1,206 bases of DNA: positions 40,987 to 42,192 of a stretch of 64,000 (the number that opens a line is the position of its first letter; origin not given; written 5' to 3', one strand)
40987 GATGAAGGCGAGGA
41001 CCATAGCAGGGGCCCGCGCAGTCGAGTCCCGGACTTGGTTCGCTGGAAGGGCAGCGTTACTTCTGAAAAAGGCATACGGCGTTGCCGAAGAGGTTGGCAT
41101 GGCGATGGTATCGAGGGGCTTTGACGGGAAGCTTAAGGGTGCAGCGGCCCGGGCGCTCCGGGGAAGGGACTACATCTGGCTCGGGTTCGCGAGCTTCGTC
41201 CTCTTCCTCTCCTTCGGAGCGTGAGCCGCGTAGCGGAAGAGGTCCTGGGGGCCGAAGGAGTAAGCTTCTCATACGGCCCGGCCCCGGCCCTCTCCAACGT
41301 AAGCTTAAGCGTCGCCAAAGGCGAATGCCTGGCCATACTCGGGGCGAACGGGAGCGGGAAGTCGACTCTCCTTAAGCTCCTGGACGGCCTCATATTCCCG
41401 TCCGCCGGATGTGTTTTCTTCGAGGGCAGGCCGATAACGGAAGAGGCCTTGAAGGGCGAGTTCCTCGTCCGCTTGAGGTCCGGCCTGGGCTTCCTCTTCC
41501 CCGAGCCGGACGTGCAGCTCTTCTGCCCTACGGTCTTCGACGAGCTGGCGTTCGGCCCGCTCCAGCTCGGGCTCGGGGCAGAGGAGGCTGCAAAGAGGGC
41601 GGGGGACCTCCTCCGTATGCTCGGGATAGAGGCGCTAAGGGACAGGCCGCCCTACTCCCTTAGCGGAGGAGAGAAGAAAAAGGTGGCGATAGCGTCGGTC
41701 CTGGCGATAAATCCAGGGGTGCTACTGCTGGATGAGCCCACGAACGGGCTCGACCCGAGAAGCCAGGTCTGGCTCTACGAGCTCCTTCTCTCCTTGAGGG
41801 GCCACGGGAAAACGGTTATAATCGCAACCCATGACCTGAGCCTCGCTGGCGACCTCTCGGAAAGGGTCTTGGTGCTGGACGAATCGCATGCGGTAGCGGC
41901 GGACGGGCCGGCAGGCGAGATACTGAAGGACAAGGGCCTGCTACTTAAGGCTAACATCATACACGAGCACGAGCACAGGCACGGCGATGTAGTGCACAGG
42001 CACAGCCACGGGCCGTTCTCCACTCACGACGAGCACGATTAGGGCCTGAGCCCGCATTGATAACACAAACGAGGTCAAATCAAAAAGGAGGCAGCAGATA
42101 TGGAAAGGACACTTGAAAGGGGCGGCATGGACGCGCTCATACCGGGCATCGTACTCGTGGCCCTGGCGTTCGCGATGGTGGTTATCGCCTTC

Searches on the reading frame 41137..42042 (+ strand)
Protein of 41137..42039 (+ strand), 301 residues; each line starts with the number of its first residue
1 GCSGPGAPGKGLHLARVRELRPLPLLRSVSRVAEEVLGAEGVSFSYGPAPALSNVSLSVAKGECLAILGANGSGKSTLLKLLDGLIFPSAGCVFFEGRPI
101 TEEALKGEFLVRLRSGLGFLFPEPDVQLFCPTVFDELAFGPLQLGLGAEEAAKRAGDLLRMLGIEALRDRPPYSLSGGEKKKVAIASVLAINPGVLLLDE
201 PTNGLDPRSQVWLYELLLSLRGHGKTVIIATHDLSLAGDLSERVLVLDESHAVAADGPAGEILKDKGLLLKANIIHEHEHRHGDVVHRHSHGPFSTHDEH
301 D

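Call 24: search_protein_families(library=pfam, proteins=[window:41137-42039:+], max_evalue=0.001)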
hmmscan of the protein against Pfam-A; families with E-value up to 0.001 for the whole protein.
window:41137-42039:+ (301 aa): 4 families
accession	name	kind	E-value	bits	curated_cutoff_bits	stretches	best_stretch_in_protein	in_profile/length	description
PF00005.33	ABC_tran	-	1.2e-29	104.1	25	1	52-203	1-137/137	ABC transporter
PF13304.12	AAA_21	-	4.4e-18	66.8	27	2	164-236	227-302/304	AAA domain, putative AbiEii toxin, Type IV TA system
PF02463.25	SMC_N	-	1.1e-05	25.5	40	0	174-233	136-198/220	RecF/RecN/SMC N terminal domain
PF13555.12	AAA_29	-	0.00089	19.4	27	0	59-82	19-42/61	P-loop containing region of AAA domain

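Call 36: find_encoding_contigs(protein=window:41221-42042:+, flank=10000, max_places=4)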
Protein window:41221-42042:+ (273 aa): 4 contigs read that carry it; 4 places shown.
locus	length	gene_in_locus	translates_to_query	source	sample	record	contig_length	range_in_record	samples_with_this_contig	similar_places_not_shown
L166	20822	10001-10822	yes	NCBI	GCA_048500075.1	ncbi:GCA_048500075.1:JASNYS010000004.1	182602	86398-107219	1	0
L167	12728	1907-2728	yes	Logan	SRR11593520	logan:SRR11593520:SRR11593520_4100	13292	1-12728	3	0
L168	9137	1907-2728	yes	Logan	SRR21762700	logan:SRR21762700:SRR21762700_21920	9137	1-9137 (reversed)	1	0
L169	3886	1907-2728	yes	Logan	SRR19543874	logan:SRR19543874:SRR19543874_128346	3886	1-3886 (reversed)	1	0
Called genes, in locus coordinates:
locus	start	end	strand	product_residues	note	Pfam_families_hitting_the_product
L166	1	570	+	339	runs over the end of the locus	PF01370:Epimerase, PF07993:NAD_binding_4 (faint), PF13460:NAD_binding_10, PF16363:GDP_Man_Dehyd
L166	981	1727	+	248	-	PF13641:Glyco_tranf_2_3 (weak), PF00535:Glycos_transf_2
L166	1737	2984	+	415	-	-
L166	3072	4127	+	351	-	PF26745:SPM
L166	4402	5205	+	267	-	PF00588:SpoU_methylase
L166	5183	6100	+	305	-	PF21755:DacZ_P, PF02457:DAC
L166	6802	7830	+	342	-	PF06180:CbiK, PF01903:CbiX, PF02570:CbiC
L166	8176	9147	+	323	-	PF01891:CbiM, PF13190:PDGLE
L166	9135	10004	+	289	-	PF02361:CbiQ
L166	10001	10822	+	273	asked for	PF00005:ABC_tran, PF02463:SMC_N (faint), PF13304:AAA_21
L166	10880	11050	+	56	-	PF09489:CbtB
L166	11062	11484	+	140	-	-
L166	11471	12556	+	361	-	PF01888:CbiD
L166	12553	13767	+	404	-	PF00590:TP_methylase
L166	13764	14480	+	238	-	PF00590:TP_methylase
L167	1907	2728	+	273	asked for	PF00005:ABC_tran, PF02463:SMC_N (faint), PF13304:AAA_21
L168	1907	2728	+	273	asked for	PF00005:ABC_tran, PF02463:SMC_N (faint), PF13304:AAA_21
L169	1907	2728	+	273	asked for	PF00005:ABC_tran, PF02463:SMC_N (faint), PF13304:AAA_21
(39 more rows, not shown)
